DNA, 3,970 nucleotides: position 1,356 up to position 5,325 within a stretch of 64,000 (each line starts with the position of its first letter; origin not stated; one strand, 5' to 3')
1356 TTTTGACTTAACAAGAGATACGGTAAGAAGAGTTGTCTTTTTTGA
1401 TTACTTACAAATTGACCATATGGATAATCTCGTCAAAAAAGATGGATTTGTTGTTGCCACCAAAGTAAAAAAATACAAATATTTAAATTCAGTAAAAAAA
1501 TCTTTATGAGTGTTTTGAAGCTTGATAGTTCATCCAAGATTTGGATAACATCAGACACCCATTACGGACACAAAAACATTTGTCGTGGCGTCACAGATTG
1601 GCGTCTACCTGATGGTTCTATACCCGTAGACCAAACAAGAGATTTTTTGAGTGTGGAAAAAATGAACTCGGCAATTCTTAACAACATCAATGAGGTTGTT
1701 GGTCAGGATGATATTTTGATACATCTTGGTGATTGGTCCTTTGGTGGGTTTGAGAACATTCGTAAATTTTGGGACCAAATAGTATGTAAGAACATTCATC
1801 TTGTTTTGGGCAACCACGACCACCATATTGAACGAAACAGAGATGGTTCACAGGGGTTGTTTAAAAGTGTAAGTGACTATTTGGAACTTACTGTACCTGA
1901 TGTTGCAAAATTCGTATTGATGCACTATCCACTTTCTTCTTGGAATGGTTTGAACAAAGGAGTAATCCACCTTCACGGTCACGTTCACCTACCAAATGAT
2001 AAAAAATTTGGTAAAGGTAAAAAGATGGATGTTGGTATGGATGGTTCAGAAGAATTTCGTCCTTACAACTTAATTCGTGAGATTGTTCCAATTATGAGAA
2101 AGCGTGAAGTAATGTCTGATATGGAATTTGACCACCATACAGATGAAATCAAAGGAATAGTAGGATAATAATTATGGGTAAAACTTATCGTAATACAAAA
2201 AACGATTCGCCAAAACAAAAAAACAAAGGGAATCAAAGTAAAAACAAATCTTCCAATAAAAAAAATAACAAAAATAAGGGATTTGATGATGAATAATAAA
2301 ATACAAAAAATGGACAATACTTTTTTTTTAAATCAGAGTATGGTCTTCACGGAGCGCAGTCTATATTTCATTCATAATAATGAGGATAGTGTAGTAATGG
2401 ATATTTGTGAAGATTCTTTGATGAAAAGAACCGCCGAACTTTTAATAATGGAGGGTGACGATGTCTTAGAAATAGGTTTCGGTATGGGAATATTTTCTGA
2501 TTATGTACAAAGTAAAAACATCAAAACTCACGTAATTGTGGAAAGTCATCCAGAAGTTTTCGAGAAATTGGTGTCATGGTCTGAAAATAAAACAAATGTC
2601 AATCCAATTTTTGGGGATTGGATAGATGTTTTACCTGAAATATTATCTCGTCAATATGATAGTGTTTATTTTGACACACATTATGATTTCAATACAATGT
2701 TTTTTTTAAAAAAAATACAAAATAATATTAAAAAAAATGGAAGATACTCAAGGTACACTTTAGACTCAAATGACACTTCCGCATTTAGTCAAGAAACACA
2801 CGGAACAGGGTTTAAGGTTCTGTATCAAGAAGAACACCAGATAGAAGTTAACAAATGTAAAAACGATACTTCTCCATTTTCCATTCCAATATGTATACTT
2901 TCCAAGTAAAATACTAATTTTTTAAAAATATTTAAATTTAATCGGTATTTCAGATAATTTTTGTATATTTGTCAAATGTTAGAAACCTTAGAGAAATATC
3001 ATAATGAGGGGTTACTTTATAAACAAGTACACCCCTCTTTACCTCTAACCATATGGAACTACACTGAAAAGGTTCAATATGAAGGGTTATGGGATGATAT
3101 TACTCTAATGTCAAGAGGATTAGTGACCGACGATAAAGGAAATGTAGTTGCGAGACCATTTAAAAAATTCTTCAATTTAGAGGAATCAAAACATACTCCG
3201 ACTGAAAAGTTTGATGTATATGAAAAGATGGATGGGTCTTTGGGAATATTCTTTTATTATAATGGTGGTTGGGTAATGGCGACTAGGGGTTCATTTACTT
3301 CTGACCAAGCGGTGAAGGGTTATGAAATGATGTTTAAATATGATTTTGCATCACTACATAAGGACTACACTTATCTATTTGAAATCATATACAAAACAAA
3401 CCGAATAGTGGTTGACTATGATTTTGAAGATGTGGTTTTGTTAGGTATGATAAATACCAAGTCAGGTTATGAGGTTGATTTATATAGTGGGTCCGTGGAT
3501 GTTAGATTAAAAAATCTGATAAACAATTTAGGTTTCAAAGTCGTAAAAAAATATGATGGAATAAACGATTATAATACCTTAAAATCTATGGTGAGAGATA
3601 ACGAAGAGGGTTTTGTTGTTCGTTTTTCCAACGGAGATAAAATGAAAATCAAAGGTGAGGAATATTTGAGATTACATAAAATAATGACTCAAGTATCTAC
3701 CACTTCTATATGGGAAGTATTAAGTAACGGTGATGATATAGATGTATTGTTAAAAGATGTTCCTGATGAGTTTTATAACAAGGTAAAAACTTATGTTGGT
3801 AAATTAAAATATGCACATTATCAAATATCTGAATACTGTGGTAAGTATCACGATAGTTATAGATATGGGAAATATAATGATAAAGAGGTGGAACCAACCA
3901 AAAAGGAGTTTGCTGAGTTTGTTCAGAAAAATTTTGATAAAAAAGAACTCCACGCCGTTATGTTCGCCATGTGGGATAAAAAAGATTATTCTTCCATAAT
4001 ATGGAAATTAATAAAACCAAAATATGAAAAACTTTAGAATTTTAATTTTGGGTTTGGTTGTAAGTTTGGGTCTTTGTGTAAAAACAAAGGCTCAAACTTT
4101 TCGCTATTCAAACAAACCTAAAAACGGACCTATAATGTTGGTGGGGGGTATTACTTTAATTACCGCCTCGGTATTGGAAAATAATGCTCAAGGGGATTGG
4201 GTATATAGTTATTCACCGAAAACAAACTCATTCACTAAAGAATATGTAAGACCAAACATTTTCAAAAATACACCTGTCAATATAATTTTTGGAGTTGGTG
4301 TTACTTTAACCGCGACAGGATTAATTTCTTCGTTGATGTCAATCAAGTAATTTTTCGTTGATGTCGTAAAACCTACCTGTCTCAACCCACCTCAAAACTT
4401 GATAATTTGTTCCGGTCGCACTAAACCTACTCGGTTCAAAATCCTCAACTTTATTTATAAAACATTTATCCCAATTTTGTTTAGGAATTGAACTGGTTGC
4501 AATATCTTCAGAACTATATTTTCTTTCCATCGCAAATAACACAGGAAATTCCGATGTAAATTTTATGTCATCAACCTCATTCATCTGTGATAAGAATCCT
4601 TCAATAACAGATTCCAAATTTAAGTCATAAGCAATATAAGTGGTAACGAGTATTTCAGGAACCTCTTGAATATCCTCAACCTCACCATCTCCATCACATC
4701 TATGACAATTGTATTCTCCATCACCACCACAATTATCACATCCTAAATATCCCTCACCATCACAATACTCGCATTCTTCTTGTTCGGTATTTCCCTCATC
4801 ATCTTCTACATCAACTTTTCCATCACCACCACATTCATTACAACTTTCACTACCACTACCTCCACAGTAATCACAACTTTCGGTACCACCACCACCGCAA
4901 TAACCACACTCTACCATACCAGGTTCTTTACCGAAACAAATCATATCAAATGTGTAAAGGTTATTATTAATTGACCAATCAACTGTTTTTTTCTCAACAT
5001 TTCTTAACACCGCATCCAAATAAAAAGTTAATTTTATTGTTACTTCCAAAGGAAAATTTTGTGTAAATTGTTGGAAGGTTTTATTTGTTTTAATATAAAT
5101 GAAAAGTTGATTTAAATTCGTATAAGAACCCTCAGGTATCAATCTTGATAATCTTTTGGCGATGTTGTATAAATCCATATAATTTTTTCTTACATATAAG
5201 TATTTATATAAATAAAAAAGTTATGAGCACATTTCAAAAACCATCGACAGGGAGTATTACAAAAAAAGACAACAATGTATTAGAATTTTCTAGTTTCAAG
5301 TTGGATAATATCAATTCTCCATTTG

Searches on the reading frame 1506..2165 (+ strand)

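Call 8: search_protein_families(library=pfam, proteins=[window:1506-2165:+], max_evalue=0.001)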
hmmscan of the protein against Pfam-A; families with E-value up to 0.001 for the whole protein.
window:1506-2165:+ (220 aa): 1 family
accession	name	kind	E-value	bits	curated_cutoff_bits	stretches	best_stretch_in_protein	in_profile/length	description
PF00149.33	Metallophos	-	6.5e-09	36.9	21.5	1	11-163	2-159/191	Calcineurin-like phosphoesterase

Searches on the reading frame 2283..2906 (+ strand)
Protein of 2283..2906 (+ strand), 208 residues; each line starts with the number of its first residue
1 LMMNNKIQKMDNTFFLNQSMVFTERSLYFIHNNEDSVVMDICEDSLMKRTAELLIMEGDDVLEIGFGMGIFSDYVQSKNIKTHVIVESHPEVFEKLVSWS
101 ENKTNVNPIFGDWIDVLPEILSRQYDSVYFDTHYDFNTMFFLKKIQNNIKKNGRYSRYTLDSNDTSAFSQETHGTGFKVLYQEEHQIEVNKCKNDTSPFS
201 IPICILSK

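Call 8: search_protein_families(library=pfam, proteins=[window:2283-2906:+], max_evalue=0.001)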
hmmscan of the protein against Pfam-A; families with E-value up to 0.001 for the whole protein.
window:2283-2906:+ (208 aa): 2 families
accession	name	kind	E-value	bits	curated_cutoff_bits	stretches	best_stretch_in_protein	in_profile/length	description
PF01269.23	Fibrillarin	-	0.00061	19.4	27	1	45-155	59-172/227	Fibrillarin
PF00398.26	RrnaAD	-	0.00071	19.2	24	0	54-109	29-81/263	Ribosomal RNA adenine dimethylase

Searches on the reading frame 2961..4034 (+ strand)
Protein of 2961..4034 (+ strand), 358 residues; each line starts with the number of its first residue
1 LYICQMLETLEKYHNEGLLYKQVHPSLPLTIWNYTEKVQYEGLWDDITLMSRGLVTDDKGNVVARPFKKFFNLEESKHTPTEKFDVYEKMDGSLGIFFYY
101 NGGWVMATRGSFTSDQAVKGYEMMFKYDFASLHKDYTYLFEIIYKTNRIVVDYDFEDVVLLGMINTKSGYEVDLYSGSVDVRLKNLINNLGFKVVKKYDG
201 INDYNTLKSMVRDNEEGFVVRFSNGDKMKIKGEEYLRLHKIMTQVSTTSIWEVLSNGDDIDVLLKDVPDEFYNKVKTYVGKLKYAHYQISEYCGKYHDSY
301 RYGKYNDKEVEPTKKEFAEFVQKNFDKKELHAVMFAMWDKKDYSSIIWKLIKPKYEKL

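Call 8: search_protein_families(library=pfam, proteins=[window:2961-4034:+], max_evalue=0.001)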
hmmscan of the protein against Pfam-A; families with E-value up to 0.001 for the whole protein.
window:2961-4034:+ (358 aa): 1 family
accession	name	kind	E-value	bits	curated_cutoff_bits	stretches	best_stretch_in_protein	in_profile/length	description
PF09511.15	RNA_lig_T4_1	-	7.3e-17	62.4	28.3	1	51-235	2-227/227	RNA ligase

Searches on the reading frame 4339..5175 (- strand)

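Call 8: search_protein_families(library=pfam, proteins=[window:4339-5175:-], max_evalue=0.001)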
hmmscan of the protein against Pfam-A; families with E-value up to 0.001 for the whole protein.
window:4339-5175:- (278 aa): 1 family
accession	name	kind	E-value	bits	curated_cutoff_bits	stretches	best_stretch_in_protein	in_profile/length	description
PF00684.25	DnaJ_CXXCXGXG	-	3.6e-05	24.4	32.7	0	146-175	1-36/65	DnaJ central domain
